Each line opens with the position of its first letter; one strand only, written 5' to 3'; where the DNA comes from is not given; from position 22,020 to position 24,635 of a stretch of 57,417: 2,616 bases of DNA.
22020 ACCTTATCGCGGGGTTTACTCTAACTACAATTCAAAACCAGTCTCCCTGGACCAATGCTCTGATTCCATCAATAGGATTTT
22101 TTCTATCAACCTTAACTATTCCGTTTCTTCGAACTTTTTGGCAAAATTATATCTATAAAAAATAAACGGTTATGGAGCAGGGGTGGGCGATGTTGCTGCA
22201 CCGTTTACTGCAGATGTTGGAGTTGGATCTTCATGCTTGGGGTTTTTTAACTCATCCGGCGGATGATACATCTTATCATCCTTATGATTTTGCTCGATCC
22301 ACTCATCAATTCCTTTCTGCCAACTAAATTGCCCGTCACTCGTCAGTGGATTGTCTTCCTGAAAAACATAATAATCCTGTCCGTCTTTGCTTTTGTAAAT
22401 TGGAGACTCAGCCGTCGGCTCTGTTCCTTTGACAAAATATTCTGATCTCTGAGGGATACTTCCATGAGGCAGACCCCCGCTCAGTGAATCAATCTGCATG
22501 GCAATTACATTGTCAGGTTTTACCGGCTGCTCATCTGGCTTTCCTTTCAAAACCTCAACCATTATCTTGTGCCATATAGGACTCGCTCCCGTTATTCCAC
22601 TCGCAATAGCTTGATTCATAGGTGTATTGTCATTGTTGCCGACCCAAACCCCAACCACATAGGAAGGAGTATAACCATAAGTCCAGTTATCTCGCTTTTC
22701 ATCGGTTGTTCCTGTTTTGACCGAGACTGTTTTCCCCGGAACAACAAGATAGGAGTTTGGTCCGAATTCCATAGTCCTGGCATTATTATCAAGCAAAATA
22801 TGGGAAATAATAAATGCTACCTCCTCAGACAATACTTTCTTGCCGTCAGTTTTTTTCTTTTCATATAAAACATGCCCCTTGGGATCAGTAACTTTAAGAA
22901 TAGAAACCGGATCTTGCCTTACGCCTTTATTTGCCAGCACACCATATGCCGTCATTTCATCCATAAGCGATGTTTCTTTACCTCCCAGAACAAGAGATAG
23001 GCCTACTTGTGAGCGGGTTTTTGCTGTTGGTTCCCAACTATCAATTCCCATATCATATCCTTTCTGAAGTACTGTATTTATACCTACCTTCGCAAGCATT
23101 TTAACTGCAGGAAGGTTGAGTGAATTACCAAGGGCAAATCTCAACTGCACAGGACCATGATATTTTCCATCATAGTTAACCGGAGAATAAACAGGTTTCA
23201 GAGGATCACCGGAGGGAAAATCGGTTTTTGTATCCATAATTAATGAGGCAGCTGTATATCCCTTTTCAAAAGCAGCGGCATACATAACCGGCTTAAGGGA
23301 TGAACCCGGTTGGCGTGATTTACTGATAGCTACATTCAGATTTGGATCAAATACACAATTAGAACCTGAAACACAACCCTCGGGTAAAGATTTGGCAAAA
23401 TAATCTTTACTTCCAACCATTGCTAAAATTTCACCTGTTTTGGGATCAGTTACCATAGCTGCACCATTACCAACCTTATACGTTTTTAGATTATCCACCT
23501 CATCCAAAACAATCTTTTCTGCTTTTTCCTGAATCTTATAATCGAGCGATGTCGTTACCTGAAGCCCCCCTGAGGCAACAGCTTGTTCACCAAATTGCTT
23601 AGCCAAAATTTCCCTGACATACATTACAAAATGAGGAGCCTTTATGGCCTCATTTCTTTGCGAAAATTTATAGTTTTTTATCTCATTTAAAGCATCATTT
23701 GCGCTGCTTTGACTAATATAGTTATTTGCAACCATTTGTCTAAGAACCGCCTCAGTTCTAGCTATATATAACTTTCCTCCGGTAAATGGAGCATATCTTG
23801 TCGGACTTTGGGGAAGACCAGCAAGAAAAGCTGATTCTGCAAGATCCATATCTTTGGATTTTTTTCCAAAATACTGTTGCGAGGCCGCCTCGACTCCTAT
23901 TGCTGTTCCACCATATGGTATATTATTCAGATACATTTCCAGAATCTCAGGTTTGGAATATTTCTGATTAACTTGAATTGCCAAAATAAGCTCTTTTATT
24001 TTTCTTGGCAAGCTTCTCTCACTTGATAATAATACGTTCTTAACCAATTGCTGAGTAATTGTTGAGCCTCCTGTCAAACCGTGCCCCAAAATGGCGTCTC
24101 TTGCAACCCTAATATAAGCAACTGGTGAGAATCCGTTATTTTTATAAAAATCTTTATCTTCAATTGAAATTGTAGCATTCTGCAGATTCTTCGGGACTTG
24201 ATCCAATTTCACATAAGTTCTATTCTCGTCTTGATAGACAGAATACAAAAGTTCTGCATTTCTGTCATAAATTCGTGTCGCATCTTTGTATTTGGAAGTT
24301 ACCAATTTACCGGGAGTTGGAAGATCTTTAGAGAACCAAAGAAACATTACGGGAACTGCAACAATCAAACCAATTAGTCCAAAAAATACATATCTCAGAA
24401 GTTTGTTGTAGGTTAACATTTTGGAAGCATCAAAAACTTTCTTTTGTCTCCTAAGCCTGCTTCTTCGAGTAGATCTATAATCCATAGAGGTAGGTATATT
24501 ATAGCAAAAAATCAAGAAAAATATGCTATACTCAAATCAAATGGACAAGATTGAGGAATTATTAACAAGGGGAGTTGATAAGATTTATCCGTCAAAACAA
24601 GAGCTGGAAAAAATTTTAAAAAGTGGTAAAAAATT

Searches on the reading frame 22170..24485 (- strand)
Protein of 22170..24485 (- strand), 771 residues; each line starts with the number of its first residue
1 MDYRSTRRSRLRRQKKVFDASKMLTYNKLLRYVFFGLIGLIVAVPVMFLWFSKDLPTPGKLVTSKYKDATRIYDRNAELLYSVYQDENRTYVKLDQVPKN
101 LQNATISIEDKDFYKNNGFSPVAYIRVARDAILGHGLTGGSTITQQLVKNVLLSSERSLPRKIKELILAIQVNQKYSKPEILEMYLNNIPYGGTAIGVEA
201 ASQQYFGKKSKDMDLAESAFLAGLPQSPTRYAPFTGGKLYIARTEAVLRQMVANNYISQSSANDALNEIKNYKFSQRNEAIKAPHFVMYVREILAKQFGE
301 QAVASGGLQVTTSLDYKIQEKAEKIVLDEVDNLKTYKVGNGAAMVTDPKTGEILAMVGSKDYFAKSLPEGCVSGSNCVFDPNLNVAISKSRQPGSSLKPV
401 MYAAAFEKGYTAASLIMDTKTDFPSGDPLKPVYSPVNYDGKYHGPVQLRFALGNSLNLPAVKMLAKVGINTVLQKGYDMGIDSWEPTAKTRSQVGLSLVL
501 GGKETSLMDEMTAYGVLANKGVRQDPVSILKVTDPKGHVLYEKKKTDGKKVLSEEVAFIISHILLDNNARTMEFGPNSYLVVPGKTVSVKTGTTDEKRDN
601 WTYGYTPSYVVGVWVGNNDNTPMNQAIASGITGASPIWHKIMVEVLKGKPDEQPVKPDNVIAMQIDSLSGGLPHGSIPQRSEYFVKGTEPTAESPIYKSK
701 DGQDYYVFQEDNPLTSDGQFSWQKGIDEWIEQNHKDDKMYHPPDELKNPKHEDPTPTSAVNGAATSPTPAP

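Call 102: search_protein_families(library=pfam, proteins=[window:22170-24485:-], max_evalue=0.0001)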
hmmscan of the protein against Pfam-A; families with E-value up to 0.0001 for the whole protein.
window:22170-24485:- (771 aa): 2 families
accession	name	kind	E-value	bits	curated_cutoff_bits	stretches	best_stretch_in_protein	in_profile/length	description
PF00912.28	Transgly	-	2.7e-58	196.7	27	1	80-251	5-177/178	Transglycosylase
PF00905.27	Transpeptidase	-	5.6e-24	85.3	22.1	1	341-621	1-283/299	Penicillin binding protein transpeptidase domain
